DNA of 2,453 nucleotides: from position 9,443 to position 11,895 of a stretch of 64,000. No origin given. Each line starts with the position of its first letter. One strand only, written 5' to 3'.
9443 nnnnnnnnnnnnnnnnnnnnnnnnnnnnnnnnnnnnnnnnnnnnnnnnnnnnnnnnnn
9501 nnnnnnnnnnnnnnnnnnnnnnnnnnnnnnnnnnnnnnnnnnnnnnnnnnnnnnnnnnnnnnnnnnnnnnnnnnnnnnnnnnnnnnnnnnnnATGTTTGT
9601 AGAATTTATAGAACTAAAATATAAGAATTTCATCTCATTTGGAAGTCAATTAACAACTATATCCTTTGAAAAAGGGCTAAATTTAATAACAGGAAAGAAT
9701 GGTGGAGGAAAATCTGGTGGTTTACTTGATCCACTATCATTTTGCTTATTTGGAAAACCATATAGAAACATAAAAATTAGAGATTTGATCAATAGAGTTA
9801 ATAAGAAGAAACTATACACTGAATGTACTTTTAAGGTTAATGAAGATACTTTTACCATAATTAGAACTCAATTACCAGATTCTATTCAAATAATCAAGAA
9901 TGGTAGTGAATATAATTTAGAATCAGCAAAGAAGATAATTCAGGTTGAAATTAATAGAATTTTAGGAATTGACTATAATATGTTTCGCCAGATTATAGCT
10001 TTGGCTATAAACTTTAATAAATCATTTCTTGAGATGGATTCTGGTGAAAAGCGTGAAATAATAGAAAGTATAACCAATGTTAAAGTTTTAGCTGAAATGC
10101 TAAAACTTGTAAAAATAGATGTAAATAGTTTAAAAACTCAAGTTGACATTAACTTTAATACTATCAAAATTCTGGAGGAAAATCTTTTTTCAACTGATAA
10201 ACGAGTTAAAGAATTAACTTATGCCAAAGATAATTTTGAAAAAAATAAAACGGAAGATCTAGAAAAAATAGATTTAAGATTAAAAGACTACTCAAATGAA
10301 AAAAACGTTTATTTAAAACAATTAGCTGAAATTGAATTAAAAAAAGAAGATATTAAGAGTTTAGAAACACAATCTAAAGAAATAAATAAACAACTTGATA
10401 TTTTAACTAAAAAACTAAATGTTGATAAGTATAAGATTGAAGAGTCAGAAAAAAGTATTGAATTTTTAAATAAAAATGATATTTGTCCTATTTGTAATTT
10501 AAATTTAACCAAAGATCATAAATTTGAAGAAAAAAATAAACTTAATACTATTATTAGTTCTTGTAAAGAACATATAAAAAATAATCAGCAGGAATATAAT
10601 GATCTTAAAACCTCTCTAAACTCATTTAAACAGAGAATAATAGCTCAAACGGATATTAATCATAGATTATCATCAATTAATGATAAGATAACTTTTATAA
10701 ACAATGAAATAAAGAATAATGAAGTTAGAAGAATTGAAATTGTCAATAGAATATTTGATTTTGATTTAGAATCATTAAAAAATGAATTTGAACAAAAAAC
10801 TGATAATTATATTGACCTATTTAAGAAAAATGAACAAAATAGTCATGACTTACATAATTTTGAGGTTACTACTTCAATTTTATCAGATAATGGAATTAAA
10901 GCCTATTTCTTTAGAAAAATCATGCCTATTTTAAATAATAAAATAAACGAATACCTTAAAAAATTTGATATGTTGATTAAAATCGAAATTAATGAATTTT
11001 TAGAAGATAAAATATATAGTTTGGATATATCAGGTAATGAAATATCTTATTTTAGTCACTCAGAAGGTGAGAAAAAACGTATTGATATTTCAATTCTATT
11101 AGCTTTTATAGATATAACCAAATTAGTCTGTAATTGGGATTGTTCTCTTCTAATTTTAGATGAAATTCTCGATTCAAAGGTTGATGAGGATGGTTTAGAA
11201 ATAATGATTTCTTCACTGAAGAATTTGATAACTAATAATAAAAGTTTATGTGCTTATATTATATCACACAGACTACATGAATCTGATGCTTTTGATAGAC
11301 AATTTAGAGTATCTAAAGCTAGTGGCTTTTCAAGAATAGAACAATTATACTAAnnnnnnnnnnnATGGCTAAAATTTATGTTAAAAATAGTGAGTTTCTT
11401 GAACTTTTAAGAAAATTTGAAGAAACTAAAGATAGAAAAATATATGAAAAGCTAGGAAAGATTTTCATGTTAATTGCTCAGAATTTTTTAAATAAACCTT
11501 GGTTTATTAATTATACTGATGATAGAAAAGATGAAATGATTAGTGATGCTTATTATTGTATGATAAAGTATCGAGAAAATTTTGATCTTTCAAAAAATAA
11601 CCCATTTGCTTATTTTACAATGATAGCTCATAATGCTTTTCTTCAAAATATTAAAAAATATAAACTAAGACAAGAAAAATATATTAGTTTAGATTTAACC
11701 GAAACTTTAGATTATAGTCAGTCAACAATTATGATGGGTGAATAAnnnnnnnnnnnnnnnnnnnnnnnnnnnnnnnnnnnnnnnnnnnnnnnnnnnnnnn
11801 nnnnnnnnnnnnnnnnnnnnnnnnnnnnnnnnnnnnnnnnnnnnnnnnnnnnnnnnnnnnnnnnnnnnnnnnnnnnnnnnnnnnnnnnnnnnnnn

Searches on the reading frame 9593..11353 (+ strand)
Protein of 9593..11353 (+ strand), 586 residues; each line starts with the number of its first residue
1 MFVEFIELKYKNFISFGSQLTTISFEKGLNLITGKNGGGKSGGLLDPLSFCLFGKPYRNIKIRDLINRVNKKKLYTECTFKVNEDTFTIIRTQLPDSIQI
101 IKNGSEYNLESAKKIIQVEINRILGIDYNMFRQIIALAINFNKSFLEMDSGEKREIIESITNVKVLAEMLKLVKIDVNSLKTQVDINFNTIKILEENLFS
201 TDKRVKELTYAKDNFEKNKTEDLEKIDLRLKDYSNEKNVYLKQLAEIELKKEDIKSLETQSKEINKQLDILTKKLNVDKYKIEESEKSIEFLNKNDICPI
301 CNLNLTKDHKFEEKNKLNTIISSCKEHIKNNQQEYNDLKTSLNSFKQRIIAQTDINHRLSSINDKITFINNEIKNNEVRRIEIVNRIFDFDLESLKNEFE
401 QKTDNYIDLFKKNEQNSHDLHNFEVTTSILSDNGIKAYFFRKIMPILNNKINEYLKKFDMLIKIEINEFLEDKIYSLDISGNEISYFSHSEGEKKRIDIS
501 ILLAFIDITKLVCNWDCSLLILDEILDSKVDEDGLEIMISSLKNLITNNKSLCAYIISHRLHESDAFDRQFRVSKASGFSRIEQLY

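Call 8: search_dna_similar(query=window:9593-11353:+, collection=phages, mode=protein, max_rows=25)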
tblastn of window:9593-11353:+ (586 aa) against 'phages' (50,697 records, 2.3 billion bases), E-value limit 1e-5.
Records with a match: 3347; places in all: 3349; records where one place covers at least 80% of the query: 2610.
Best place of each record, by identity: <60% 3347.
By first word of the organism name: Escherichia 688; Synechococcus 376; Staphylococcus 342; Klebsiella 336; Salmonella 264; Bacillus 215; Vibrio 121; Shigella 91; Aeromonas 79; Acinetobacter 72; and 67 more.
By host as written in the record: - 532; Escherichia coli 286; Klebsiella pneumoniae 115; Staphylococcus aureus 112; Synechococcus 107; Salmonella enterica 45; Listeria monocytogenes 44; Escherichia coli O157:H7 39; and 744 more.
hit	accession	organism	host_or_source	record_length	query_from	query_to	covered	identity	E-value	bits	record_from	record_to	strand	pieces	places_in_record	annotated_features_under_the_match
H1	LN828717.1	Synechococcus phage S-PM2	-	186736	2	584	99%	29.4%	2e-49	191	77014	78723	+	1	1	gp46: recombination endonuclease subunit | hypothetical protein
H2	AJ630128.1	Synechococcus phage S-PM2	Synechococcus sp. SynWH7803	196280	2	584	99%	29.4%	2e-49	191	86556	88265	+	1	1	gp46: recombination endonuclease subunit | Hypothetical-Protein | belonging to T4-LIKE GC: 142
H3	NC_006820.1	Synechococcus phage S-PM2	Synechococcus sp. SynWH7803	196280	2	584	99%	29.4%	2e-49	191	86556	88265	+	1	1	gp46: SbcC-like subunit of palindrome specific endonuclease | Hypothetical-Protein | belonging to T4-LIKE GC: 142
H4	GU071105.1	Prochlorococcus phage Syn1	Synechococcus sp. WH8101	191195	5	584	99%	29.0%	9e-52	197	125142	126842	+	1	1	gp46: recombination endonuclease subunit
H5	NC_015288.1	Prochlorococcus phage Syn1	Synechococcus sp. WH8101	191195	5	584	99%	29.0%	9e-52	197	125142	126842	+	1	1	gp46: SbcC-like subunit of palindrome specific endonuclease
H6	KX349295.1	Cyanophage S-RIM44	Synechococcus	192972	5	584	99%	29.0%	9e-52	197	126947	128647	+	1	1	recombination-related endonuclease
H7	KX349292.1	Cyanophage S-RIM44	Synechococcus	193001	5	584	99%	29.0%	9e-52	197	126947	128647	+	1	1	recombination-related endonuclease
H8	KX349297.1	Cyanophage S-RIM44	Synechococcus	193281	5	584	99%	29.0%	9e-52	197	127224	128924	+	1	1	recombination-related endonuclease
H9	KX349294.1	Cyanophage S-RIM44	Synechococcus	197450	5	584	99%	29.0%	9e-52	197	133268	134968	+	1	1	recombination-related endonuclease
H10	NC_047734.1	Cyanophage S-RIM44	Synechococcus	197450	5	584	99%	29.0%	9e-52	197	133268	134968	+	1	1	SbcC-like subunit of palindrome specific endonuclease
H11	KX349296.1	Cyanophage S-RIM44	Synechococcus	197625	5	584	99%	29.0%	9e-52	197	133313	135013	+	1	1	recombination-related endonuclease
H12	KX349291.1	Cyanophage S-RIM44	Synechococcus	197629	5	584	99%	29.0%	9e-52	197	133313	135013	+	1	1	recombination-related endonuclease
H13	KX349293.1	Cyanophage S-RIM44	Synechococcus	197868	5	584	99%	29.0%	9e-52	197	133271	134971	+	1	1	recombination-related endonuclease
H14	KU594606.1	Cyanophage S-RIM32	Synechococcus sp.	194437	5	584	99%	29.0%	4e-49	190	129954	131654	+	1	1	recombination-related endonuclease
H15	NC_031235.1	Cyanophage S-RIM32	Synechococcus sp.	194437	5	584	99%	29.0%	4e-49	190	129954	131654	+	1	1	SbcC-like subunit of palindrome specific endonuclease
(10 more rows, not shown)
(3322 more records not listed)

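Call 14: find_related_loci(query=window:9593-11353:+, collection=viral_contigs, flank=8000)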
Query window:9593-11353:+ (586 aa) in viral_contigs; peptide patterns used: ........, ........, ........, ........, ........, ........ (x = any residue, [..] = any of these).
4 stretches matched a pattern, but none encodes a relative of the query by tblastn (E <= 1e-3).

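Call 22: search_protein_families(library=pfam, proteins=[window:9593-11353:+], max_evalue=0.01)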
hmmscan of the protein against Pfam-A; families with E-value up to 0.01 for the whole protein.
window:9593-11353:+ (586 aa): 3 families
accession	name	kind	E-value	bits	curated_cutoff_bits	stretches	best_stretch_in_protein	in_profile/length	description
PF02463.25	SMC_N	-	5.8e-10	39.4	40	1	7-111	4-115/220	RecF/RecN/SMC N terminal domain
PF13476.12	AAA_23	-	1.8e-07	32.5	27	1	8-275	2-200/201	AAA domain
PF13555.12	AAA_29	-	0.0072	16.5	27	0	21-56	15-50/61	P-loop containing region of AAA domain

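Call 23: search_protein_families(library=phrogs, proteins=[window:9593-11353:+], max_evalue=0.01)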
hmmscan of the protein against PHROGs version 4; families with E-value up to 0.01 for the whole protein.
window:9593-11353:+ (586 aa): 3 families
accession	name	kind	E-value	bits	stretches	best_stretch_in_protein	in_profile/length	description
phrog_77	-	DNA, RNA and nucleotide metabolism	1.9e-89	302.4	1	4-584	297-954/967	SbcC-like subunit of palindrome specific endonuclease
phrog_19980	-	unknown function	4.3e-08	32.9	1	26-193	26-216/1068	-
phrog_21388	-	DNA, RNA and nucleotide metabolism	1.4e-07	32.7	1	3-92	2-98/126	exonuclease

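Call 30: find_homologous_proteins(query=window:9593-11353:+, max_evalue=1e-20)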
Query window:9593-11353:+ (586 aa): 142 proteins with E <= 1e-20 among 8000 candidates; the best 120 are listed.
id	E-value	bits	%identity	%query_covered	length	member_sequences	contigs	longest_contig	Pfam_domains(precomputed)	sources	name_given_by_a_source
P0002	0.0e+0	1244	100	100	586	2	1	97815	PF13476.13,PF02463.26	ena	-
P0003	5.1e-229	780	64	100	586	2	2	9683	PF13476.13,PF02463.26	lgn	-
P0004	6.3e-221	753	62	100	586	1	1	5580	PF02463.26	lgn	-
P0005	1.0e-219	749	62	100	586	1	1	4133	PF13476.13,PF02463.26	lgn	-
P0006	1.5e-219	749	62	100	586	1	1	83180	PF13476.13,PF02463.26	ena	-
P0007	2.3e-219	748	62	100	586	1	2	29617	PF13476.13,PF02463.26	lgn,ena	-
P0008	2.5e-219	748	62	100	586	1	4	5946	PF13476.13,PF02463.26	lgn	-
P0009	2.6e-219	748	62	100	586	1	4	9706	PF13476.13,PF02463.26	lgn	-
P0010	3.1e-219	747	62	100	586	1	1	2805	PF13476.13,PF02463.26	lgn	-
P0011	3.5e-219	747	62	100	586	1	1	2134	PF13476.13,PF02463.26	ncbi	-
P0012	3.6e-219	747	62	100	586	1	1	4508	PF13476.13,PF02463.26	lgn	-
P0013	3.8e-219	747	62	100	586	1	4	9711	PF13476.13,PF02463.26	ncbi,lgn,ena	-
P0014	4.2e-219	747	62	100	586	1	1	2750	PF13476.13,PF02463.26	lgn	-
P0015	4.3e-219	747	62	100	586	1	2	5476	PF13476.13,PF02463.26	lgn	-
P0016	4.5e-219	747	62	100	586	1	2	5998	PF13476.13,PF02463.26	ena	-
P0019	9.5e-219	746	62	100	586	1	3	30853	PF13476.13,PF02463.26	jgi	jgi:DNA repair exonuclease SbcCD ATPase subunit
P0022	2.4e-212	725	59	100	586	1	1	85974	PF13476.13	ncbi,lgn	-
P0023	2.4e-208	712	58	100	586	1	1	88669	PF13476.13,PF02463.26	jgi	jgi:DNA repair exonuclease SbcCD ATPase subunit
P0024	3.9e-208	711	59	100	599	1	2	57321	PF13476.13,PF02463.26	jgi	jgi:DNA repair exonuclease SbcCD ATPase subunit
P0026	5.1e-182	625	52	100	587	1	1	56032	PF13476.13,PF02463.26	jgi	-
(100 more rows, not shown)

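Call 31: find_encoding_contigs(protein=P0006, flank=10000, max_places=2)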
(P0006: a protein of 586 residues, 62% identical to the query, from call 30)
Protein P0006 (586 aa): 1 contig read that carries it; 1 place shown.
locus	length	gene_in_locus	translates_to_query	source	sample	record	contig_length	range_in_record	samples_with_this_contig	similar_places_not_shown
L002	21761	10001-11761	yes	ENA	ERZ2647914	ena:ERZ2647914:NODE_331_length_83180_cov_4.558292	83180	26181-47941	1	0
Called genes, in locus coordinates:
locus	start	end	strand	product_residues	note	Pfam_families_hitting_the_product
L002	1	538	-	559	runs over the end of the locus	PF07230:Portal_T4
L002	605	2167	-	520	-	PF12323:HTH_OrfB_IS605, PF07282:Cas12f1-like_TNB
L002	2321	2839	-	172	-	PF26869:Phage_T4_gp2 (weak)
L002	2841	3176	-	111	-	-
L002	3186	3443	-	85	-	-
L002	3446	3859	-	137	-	-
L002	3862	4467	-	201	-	-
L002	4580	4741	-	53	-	-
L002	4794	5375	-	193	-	-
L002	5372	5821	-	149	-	-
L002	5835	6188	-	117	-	-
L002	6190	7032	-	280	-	-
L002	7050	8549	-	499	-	PF21241:UvsW_N, PF04851:ResIII, PF00270:DEAD, PF18766:SWI2_SNF2, PF00271:Helicase_C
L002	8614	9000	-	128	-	-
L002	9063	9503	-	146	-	PF11056:UvsY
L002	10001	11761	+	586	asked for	PF02463:SMC_N, PF13476:AAA_23 (weak)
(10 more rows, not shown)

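Call 32: find_encoding_contigs(protein=P0022, flank=10000, max_places=2)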
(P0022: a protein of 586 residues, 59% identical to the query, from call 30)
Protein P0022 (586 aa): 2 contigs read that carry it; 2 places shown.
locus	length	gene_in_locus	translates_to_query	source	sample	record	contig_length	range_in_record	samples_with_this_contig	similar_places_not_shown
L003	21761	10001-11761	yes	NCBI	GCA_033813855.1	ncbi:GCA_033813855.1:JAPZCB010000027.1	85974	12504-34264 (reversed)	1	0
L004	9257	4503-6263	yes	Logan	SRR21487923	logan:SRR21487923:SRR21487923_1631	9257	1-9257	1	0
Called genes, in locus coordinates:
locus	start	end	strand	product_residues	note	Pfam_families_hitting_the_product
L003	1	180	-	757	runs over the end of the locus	PF13287:Fn3_assoc, PF13290:CHB_HEX_C_1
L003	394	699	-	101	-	-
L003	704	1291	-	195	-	-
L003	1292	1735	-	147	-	-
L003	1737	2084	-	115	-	-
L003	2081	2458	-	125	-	-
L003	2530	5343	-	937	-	PF01522:Polysacc_deac_1 (weak)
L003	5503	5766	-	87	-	-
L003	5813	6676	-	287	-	-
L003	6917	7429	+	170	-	-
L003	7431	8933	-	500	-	PF21241:UvsW_N, PF04851:ResIII, PF00270:DEAD, PF18766:SWI2_SNF2, PF00271:Helicase_C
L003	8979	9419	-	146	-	PF11056:UvsY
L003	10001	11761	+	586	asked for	PF13476:AAA_23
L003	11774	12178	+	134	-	-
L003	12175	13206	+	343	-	PF00149:Metallophos, PF12850:Metallophos_2 (faint)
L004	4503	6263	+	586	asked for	PF13476:AAA_23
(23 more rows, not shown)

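Call 33: find_encoding_contigs(protein=P0023, flank=10000, max_places=2)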
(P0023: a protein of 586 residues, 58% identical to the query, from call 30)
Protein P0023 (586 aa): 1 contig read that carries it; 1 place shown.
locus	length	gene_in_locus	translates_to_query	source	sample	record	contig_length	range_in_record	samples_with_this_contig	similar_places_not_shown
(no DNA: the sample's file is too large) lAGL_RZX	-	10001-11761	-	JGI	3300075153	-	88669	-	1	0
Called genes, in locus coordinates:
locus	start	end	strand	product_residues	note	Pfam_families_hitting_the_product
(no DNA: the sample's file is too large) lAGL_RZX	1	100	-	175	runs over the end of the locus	?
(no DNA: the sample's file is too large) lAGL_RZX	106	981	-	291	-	PF11649:T4_neck-protein (faint)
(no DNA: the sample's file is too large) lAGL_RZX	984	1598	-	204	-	-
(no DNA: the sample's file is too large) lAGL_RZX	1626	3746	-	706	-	PF00331:Glyco_hydro_10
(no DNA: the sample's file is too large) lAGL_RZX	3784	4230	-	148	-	-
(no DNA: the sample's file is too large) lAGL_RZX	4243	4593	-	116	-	-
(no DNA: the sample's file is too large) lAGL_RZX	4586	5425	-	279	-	-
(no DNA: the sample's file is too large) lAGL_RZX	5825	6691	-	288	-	-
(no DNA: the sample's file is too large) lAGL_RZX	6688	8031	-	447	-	PF21241:UvsW_N, PF04851:ResIII, PF18766:SWI2_SNF2, PF00270:DEAD, PF00271:Helicase_C (faint)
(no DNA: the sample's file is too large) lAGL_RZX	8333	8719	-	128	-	-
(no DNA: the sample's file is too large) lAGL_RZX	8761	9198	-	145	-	PF11056:UvsY (weak)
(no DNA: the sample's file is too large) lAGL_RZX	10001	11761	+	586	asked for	PF02463:SMC_N, PF13476:AAA_23 (faint)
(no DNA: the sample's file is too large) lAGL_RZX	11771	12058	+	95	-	-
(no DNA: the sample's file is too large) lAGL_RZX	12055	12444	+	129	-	-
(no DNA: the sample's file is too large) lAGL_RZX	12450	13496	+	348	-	PF00149:Metallophos, PF12850:Metallophos_2 (weak)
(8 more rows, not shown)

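Call 37: find_encoding_contigs(protein=P0024, flank=6000, max_places=2)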
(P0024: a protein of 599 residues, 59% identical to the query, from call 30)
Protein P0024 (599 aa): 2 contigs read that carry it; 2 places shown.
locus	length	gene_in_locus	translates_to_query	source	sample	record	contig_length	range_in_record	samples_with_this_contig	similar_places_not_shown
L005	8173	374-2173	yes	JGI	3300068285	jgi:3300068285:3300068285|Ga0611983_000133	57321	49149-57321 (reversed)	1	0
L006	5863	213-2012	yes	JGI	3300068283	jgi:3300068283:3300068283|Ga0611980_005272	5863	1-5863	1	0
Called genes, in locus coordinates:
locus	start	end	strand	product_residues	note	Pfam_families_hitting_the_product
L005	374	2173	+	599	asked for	PF02463:SMC_N, PF13476:AAA_23 (weak)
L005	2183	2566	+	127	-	-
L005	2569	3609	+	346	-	PF00149:Metallophos, PF12850:Metallophos_2 (faint)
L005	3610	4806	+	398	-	-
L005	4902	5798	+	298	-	PF01368:DHH, PF02272:DHHA1 (weak)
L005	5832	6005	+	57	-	-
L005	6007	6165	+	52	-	-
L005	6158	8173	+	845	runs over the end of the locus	PF03104:DNA_pol_B_exo1, PF00136:DNA_pol_B, PF20286:divDNApol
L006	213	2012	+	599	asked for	PF02463:SMC_N, PF13476:AAA_23 (weak)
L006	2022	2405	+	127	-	-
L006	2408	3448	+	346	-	PF00149:Metallophos, PF12850:Metallophos_2 (faint)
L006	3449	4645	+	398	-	-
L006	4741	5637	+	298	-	PF01368:DHH, PF02272:DHHA1 (weak)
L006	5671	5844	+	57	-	-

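Call 38: find_encoding_contigs(protein=P0019, flank=6000, max_places=3)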
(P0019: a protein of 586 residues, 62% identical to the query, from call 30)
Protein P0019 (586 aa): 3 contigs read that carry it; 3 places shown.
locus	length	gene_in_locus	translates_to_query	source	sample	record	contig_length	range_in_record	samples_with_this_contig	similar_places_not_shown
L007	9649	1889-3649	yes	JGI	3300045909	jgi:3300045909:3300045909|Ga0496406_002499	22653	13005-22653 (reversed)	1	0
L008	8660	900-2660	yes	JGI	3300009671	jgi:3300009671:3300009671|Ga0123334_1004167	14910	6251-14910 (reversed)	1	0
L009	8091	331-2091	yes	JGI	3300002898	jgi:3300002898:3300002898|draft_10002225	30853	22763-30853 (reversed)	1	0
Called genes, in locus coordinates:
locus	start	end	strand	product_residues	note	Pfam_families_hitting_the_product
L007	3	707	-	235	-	?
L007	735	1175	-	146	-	PF11056:UvsY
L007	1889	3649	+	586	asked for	PF02463:SMC_N, PF13476:AAA_23 (weak)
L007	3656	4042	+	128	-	-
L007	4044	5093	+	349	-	PF00149:Metallophos, PF12850:Metallophos_2 (faint)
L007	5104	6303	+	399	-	-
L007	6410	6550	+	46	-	-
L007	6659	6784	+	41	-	-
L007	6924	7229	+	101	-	-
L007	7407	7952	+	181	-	-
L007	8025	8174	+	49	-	-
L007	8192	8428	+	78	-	PF15891:Nuc_deoxyri_tr2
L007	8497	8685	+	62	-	-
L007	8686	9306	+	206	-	PF00376:MerR, PF13411:MerR_1 (faint), PF00239:Resolvase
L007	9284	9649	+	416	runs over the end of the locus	PF12323:HTH_OrfB_IS605, PF01385:OrfB_IS605, PF07282:Cas12f1-like_TNB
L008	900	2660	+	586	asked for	PF02463:SMC_N, PF13476:AAA_23 (weak)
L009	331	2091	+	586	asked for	PF02463:SMC_N, PF13476:AAA_23 (weak)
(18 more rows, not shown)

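Call 39: find_encoding_contigs(protein=P0026, flank=6000, max_places=2)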
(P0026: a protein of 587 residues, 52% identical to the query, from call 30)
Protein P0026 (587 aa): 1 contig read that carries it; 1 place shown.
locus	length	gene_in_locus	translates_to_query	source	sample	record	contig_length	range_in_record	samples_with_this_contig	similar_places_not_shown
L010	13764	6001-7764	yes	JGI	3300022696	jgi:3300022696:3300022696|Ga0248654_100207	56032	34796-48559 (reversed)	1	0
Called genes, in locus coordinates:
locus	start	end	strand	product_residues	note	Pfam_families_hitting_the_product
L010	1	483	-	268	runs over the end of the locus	-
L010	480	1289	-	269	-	PF01973:MptE-like (faint)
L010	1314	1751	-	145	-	-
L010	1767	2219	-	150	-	-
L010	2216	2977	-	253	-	-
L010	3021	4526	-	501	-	PF21241:UvsW_N, PF00176:SNF2-rel_dom (faint), PF00270:DEAD, PF04851:ResIII, PF18766:SWI2_SNF2, PF13307:Helicase_C_2 (faint), PF00271:Helicase_C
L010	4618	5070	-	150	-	PF11056:UvsY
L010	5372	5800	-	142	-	PF00011:HSP20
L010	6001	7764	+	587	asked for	PF02463:SMC_N (faint), PF13476:AAA_23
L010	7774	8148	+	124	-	-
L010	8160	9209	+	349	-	PF00149:Metallophos, PF12850:Metallophos_2 (faint)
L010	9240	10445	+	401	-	-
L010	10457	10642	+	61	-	-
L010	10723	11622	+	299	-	PF01368:DHH, PF02272:DHHA1 (weak)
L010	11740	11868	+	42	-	-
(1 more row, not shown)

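Call 58: find_related_loci(query=A4, collection=metagenome_contigs, flank=3000)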
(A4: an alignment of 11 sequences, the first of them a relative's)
Query A4 (586 aa) in metagenome_contigs; peptide patterns used: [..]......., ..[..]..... (x = any residue, [..] = any of these).
315 stretches matched a pattern; 32 encode a relative of the query (tblastn E <= 1e-3); 32 distinct loci.
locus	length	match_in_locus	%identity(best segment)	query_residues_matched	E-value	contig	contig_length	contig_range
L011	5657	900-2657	62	1-586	0e+0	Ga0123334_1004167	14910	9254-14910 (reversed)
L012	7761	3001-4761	51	1-586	0e+0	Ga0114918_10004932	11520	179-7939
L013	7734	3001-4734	44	1-582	2e-149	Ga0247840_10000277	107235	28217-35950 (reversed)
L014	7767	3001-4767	37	1-585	9e-110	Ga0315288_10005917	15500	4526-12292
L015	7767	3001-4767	37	1-585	2e-107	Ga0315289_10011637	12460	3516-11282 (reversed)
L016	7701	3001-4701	29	1-582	5e-55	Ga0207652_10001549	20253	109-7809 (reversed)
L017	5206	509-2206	27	3-583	7e-47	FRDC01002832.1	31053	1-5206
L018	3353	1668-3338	26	11-583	7e-46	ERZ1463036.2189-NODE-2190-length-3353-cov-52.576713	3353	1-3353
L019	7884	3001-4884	25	3-584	4e-24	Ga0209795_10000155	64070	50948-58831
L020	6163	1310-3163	23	3-575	6e-23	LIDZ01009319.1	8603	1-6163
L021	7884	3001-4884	24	3-584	9e-22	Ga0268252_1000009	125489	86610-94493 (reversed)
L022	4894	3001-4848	23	3-575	4e-21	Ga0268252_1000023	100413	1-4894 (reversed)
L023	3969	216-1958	23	42-582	5e-21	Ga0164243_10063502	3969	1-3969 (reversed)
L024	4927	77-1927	24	3-575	1e-19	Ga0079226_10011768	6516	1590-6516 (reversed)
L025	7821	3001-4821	24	1-552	2e-19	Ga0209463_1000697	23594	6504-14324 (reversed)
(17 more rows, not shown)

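Call 77: find_encoding_contigs(protein=P0002, flank=10000, max_places=6)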
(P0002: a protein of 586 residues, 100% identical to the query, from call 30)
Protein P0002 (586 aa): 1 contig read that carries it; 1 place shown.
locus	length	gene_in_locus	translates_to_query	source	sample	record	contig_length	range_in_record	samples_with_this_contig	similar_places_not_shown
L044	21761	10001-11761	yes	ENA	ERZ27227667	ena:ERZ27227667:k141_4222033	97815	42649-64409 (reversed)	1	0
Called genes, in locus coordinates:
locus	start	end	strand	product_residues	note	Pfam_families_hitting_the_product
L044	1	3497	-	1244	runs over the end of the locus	PF01833:TIG, PF22842:Pel9A-like_beta_helix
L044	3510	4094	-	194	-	-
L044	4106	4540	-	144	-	-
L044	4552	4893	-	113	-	-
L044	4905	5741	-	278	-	-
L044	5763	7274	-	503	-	PF21241:UvsW_N, PF04851:ResIII, PF00270:DEAD, PF18766:SWI2_SNF2, PF00271:Helicase_C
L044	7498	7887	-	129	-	-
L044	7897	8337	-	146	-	-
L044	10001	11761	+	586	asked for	PF02463:SMC_N, PF13476:AAA_23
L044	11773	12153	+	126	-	-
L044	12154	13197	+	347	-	PF00149:Metallophos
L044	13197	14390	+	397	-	-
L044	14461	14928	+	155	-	PF15891:Nuc_deoxyri_tr2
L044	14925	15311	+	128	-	PF15891:Nuc_deoxyri_tr2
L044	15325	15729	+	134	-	-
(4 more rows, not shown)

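Call 78: find_encoding_contigs(protein=P0003, flank=6000, max_places=4)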
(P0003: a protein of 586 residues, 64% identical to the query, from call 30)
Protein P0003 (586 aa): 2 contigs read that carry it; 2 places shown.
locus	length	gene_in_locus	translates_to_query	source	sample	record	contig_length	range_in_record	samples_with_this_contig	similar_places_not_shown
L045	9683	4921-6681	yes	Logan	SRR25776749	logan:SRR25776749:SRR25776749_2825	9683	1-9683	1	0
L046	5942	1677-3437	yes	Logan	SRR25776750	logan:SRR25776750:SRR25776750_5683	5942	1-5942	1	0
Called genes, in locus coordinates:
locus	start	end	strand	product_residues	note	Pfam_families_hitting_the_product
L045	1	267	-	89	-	?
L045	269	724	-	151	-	-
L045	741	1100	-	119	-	-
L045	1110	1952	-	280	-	-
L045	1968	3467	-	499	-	PF21241:UvsW_N, PF04851:ResIII, PF00270:DEAD, PF13086:AAA_11 (faint), PF18766:SWI2_SNF2, PF00271:Helicase_C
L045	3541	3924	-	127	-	-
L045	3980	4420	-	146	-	PF11056:UvsY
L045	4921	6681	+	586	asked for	PF02463:SMC_N, PF13476:AAA_23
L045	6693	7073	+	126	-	-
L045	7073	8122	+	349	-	PF12850:Metallophos_2 (faint)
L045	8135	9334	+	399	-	-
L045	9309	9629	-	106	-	-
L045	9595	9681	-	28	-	?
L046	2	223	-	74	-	?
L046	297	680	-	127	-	-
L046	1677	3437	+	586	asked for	PF02463:SMC_N, PF13476:AAA_23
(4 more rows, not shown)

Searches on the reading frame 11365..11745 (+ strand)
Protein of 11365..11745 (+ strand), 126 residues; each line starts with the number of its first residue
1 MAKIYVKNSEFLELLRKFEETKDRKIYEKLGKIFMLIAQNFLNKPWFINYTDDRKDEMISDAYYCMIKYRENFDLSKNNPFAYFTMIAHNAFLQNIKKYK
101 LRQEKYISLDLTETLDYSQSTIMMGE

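Call 22: search_protein_families(library=pfam, proteins=[window:11365-11745:+], max_evalue=0.01)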
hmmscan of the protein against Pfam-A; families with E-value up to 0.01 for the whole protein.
window:11365-11745:+ (126 aa): 1 family
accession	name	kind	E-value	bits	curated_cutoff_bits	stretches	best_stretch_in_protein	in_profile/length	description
PF04542.20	Sigma70_r2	-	0.00022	21.4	24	1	55-99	23-68/71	Sigma-70 region 2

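Call 23: search_protein_families(library=phrogs, proteins=[window:11365-11745:+], max_evalue=0.01)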
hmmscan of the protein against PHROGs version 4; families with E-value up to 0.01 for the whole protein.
window:11365-11745:+ (126 aa): 4 families
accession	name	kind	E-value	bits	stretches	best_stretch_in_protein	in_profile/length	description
phrog_234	-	transcription regulation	4.8e-24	86.4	1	3-104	8-117/181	late sigma transcription factor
phrog_12791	-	transcription regulation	1.4e-07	32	1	20-102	159-249/286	sigma factor for late transcription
phrog_19643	-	transcription regulation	3.7e-06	27.6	1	24-99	73-154/255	RNA polymerase sigma factor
phrog_34068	-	transcription regulation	0.00015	23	1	58-106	1-50/115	RNA polymerase sigma factor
